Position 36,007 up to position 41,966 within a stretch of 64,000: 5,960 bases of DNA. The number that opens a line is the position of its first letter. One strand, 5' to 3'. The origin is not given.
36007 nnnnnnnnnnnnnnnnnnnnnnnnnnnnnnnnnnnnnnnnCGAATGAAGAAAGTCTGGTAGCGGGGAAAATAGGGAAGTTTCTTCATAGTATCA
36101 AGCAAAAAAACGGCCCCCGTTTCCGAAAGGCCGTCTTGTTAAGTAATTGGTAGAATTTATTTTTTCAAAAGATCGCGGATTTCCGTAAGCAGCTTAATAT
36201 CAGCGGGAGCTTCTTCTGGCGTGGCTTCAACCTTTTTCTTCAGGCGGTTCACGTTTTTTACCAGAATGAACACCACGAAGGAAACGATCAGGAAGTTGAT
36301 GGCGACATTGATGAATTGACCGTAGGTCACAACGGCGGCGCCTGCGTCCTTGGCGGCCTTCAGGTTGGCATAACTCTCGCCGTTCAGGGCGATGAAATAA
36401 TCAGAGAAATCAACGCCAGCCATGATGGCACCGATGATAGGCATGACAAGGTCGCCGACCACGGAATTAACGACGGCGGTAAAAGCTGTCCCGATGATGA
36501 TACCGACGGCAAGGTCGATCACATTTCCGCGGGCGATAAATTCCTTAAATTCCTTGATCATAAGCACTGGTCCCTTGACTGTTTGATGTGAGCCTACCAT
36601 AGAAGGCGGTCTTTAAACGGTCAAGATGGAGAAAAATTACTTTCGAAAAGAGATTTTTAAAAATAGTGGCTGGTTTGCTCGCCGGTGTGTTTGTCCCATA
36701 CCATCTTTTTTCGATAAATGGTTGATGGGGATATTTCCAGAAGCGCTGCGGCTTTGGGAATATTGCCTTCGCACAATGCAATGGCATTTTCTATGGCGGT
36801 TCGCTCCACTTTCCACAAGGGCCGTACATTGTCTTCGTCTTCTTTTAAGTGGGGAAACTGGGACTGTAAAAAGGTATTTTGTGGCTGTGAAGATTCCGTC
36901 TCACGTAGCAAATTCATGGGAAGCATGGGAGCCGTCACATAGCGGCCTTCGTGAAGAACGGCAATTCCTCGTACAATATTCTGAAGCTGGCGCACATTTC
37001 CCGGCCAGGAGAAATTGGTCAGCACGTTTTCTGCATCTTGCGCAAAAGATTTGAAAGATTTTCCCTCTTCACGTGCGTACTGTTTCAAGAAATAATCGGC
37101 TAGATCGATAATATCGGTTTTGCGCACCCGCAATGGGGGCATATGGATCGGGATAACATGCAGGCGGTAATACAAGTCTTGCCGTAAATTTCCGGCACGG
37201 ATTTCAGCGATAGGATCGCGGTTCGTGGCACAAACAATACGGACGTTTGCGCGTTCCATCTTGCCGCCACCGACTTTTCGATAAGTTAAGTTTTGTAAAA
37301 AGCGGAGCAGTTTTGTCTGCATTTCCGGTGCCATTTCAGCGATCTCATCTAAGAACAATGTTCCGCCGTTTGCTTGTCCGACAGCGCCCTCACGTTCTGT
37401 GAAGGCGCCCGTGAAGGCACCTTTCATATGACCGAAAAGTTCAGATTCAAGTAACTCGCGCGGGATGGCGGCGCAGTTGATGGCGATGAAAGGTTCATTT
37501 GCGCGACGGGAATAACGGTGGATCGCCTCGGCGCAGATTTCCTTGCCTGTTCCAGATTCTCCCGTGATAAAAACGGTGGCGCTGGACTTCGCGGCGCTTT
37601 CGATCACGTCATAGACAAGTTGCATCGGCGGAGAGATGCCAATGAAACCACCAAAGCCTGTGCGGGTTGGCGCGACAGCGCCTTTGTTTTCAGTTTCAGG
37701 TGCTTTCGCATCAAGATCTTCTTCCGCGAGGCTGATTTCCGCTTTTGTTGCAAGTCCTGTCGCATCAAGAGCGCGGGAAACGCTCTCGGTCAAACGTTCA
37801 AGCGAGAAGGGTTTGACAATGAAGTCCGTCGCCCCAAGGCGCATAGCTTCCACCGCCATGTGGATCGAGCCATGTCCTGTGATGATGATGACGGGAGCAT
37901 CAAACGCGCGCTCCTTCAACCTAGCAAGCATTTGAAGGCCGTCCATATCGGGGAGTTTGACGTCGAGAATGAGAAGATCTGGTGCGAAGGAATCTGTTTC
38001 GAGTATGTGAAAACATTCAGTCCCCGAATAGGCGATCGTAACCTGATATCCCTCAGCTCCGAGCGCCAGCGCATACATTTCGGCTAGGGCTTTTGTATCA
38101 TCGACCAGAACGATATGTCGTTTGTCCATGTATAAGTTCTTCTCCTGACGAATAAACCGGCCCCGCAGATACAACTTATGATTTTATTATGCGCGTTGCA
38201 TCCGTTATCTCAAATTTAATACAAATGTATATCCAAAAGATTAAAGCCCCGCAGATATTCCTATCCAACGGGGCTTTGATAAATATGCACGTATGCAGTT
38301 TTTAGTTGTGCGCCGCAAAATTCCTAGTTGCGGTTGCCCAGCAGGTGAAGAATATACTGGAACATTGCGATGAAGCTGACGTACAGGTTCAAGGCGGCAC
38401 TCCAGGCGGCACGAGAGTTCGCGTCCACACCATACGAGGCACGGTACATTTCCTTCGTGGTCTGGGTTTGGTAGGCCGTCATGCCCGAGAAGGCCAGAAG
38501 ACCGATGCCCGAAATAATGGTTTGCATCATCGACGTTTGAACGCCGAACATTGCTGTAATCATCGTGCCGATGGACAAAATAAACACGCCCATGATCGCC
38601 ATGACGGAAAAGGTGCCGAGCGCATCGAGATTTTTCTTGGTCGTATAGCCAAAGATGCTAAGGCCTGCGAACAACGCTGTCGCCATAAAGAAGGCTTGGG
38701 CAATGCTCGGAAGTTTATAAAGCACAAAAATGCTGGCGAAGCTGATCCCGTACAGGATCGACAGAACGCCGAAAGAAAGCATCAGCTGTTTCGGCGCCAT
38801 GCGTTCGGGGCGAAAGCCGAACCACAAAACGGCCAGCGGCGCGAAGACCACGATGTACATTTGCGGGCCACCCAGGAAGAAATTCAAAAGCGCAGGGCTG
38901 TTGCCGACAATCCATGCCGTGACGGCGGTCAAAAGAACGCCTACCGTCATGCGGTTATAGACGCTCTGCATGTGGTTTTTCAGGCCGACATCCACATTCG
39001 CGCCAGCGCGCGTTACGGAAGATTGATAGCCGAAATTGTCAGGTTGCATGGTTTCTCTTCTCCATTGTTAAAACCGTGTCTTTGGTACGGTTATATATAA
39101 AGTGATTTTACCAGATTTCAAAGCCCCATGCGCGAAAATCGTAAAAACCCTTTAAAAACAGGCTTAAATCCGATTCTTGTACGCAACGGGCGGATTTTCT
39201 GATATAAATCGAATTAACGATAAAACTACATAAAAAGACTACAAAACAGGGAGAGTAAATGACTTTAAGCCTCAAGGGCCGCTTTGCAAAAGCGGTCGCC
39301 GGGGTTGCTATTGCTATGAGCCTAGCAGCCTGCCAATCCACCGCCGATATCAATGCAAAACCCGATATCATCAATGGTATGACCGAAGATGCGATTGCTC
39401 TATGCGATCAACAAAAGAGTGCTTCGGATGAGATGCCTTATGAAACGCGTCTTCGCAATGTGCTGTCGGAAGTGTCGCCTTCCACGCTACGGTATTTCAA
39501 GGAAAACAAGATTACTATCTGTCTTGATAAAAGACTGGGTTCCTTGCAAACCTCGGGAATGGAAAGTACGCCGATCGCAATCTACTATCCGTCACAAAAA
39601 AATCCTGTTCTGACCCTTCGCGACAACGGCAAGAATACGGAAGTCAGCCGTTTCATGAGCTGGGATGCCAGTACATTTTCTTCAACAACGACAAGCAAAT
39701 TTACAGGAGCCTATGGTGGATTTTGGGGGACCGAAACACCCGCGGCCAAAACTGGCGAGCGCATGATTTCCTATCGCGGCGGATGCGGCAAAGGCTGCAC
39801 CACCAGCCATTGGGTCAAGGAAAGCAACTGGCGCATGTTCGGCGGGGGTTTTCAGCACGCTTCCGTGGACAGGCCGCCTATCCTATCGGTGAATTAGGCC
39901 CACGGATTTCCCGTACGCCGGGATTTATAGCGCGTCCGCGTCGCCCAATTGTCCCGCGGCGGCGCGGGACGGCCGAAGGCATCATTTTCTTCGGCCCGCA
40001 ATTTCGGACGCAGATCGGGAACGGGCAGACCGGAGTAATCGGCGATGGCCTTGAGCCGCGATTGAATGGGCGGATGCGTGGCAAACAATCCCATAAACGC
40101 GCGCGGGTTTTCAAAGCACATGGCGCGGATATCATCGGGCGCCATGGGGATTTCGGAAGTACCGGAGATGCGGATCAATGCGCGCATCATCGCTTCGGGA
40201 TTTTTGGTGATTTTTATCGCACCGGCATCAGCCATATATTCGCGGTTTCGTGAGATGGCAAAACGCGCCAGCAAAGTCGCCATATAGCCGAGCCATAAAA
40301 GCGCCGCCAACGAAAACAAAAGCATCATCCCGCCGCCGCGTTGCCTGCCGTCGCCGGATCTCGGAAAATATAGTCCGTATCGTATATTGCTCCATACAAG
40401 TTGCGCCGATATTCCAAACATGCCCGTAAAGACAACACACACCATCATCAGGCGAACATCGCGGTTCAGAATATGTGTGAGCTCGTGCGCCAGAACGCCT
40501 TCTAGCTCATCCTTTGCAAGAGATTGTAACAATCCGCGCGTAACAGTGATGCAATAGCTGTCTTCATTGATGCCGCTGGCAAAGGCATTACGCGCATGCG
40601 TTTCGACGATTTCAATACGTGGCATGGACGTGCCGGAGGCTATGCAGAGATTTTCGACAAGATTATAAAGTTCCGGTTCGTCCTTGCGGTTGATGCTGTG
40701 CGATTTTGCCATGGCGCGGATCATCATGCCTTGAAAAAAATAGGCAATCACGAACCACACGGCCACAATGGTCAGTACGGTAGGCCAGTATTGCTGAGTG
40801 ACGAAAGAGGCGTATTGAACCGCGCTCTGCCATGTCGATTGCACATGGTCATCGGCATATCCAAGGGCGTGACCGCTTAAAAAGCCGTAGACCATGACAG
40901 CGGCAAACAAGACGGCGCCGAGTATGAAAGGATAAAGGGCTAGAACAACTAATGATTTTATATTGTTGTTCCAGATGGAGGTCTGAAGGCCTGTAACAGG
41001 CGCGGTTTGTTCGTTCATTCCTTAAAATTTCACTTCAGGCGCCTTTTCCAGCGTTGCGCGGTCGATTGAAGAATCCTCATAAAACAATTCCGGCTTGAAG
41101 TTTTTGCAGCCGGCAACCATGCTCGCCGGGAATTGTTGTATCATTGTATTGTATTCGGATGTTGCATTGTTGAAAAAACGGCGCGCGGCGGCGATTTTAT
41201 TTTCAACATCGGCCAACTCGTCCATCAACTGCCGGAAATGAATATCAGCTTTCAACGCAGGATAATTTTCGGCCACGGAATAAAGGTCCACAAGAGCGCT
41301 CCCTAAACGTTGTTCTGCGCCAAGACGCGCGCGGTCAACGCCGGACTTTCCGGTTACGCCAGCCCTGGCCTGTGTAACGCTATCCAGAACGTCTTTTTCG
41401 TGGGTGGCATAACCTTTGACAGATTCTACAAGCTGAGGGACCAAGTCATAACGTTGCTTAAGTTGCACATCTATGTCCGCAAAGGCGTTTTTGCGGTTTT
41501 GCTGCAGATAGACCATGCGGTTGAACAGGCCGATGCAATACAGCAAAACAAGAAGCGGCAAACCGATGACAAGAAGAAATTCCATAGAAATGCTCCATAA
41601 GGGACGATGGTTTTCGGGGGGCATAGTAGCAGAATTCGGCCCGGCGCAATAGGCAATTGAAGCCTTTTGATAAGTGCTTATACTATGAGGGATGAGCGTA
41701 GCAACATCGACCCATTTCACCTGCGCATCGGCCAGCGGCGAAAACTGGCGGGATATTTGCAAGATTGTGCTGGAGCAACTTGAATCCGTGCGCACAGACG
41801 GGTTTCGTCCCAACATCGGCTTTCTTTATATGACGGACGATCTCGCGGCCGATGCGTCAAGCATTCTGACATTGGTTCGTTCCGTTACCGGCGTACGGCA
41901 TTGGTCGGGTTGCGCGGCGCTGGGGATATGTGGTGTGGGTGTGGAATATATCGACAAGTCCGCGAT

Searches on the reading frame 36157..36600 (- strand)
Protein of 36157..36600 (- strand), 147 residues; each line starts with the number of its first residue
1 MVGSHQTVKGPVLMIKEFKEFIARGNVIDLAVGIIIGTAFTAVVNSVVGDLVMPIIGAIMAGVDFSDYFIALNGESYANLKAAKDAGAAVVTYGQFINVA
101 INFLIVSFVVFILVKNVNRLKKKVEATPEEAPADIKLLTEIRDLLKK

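Call 11: search_protein_families(library=pfam, proteins=[window:36157-36600:-], max_evalue=0.01)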
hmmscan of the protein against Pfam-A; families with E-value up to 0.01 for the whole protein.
window:36157-36600:- (147 aa): 1 family
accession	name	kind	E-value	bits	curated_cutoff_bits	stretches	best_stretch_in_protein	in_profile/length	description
PF01741.23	MscL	-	2.3e-44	151.1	27.4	1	14-146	1-123/123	Large-conductance mechanosensitive channel, MscL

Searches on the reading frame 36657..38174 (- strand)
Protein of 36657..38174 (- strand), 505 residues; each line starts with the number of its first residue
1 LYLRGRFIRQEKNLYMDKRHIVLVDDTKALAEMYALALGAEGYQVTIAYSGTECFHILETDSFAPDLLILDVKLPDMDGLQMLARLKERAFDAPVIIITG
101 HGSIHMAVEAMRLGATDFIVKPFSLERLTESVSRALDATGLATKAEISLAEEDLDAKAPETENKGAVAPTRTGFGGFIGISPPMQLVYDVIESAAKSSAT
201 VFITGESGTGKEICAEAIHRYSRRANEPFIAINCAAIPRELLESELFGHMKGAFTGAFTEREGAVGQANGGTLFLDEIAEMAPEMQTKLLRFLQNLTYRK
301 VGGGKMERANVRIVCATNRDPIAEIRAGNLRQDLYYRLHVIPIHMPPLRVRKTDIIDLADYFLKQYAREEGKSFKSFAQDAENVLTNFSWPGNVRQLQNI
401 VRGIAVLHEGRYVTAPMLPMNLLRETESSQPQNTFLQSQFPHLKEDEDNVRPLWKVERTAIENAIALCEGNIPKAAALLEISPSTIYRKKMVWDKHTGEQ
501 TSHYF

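Call 11: search_protein_families(library=pfam, proteins=[window:36657-38174:-], max_evalue=0.01)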
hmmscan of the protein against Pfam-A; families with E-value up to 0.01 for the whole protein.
window:36657-38174:- (505 aa): 10 families
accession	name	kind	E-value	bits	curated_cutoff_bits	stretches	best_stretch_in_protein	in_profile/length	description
PF00158.32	Sigma54_activat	-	5.3e-67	225.1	20.2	1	178-344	2-168/168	Sigma-54 interaction domain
PF00072.30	Response_reg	-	1.8e-28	99.4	30.2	1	21-132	1-110/111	Response regulator receiver domain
PF14532.12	Sigma54_activ_2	-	2e-26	93.3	25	1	178-348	1-138/138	Sigma-54 interaction domain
PF25601.1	AAA_lid_14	-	3.1e-23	81.9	27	1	349-432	1-84/87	AAA+ ATPase lid domain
PF02954.25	HTH_8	-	3.7e-10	39.8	22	1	453-489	2-38/42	Bacterial regulatory protein, Fis family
PF00004.35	AAA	-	1.1e-07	32.8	21.2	1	202-330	2-119/131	ATPase family associated with various cellular activities (AAA)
PF07728.20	AAA_5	-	2.5e-07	31.2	22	1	201-325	2-126/139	AAA domain (dynein-related subfamily)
PF07724.20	AAA_2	-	1.3e-05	25.7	27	1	199-320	4-126/166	AAA domain (Cdc48 subfamily)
PF01078.27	Mg_chelatase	-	0.00011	22.1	20.3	1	256-324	93-163/207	Magnesium chelatase, subunit ChlI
PF13191.12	AAA_16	-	0.0013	19.6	32.6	1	188-296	13-123/167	AAA ATPase domain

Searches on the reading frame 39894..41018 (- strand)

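Call 11: search_protein_families(library=pfam, proteins=[window:39894-41018:-], max_evalue=0.01)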
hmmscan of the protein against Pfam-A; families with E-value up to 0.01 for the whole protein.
window:39894-41018:- (374 aa): 3 families
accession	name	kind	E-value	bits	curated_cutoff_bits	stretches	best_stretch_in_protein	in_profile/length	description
PF01435.24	Peptidase_M48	-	2.5e-30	106.1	20.3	1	113-327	3-184/186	Peptidase family M48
PF05569.17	Peptidase_M56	-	3.8e-05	23.5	31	1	60-198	84-219/296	BlaR1 peptidase M56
PF04450.18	BSP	-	0.008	16.4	23.8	0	137-183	62-113/207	Peptidase of plants and bacteria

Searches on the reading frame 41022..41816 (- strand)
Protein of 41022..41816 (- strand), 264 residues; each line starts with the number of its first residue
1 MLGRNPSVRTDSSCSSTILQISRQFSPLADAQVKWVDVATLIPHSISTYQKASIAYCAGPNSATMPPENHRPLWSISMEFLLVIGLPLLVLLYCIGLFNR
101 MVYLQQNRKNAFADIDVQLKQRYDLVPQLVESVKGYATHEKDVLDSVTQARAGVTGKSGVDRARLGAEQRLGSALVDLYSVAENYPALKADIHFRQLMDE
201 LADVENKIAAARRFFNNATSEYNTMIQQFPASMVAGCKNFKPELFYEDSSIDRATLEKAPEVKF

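Call 11: search_protein_families(library=pfam, proteins=[window:41022-41816:-], max_evalue=0.01)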
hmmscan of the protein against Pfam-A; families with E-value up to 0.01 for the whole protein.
window:41022-41816:- (264 aa): 2 families
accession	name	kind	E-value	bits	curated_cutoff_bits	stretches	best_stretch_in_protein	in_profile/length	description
PF04011.17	LemA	-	2.4e-48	164.2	26.2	1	111-264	1-149/149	LemA family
PF16767.10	KinB_sensor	-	0.007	17.3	27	0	169-232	21-84/122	Sensor domain of alginate biosynthesis sensor protein KinB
